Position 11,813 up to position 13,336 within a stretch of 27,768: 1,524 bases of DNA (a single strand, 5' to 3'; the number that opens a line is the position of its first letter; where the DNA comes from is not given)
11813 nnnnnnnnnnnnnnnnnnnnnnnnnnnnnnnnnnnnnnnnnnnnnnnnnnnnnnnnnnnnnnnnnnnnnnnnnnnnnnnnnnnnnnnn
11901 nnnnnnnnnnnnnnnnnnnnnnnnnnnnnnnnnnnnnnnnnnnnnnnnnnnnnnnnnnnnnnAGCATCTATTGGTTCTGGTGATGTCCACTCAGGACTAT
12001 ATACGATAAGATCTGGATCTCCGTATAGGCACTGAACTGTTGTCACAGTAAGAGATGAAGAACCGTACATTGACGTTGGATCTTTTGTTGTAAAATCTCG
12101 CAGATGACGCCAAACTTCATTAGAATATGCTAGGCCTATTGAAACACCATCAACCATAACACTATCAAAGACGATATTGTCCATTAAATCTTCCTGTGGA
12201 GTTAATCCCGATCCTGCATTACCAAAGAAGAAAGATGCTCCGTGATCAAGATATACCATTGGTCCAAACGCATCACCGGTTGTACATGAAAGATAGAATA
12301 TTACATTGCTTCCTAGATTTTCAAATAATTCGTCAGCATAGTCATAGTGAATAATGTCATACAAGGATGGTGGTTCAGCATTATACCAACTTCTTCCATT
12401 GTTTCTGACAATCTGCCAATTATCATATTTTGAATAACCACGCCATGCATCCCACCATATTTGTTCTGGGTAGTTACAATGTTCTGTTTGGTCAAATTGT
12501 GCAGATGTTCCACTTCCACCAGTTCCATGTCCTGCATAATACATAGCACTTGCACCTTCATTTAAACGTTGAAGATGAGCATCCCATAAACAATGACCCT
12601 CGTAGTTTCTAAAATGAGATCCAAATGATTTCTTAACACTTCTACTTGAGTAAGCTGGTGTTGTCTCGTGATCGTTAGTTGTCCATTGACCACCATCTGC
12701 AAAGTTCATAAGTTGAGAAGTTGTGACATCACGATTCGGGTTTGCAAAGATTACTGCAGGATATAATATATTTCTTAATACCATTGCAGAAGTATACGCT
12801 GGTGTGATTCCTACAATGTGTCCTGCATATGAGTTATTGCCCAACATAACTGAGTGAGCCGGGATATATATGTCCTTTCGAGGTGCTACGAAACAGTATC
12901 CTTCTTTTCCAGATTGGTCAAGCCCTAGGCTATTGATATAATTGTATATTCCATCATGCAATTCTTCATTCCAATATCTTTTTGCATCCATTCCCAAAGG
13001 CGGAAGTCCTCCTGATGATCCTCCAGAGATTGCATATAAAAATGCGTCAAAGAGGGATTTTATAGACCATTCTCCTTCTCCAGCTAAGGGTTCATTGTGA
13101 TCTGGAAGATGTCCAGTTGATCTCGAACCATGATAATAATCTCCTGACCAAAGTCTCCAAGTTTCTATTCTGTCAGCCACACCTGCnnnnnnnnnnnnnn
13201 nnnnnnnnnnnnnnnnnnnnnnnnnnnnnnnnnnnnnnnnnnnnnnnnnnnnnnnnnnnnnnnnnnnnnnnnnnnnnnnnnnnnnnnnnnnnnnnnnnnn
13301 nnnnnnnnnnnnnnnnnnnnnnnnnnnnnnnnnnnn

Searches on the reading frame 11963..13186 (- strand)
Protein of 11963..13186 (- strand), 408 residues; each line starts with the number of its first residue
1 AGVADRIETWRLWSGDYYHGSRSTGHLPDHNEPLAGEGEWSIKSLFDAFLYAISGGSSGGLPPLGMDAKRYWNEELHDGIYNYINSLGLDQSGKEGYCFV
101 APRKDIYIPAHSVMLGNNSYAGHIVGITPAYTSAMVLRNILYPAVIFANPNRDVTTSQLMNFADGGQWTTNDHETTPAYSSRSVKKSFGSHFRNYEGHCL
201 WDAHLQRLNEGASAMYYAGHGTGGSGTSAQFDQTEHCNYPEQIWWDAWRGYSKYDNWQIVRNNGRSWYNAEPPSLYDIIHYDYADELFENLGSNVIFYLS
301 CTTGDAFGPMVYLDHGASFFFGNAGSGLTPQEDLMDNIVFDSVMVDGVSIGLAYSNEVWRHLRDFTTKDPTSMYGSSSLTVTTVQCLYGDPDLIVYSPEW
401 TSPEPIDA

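Call 13: search_protein_families(library=pfam, proteins=[window:11963-13186:-], max_evalue=10)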
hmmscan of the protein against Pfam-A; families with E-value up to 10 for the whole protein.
seq(408 aa): 2 families
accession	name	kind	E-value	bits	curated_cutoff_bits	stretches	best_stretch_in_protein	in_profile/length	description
PF01364.23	Peptidase_C25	-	0.085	12.5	23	1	201-392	219-371/374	Peptidase family C25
PF08206.17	OB_RNB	-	0.18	12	24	1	94-112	7-28/58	Ribonuclease B OB domain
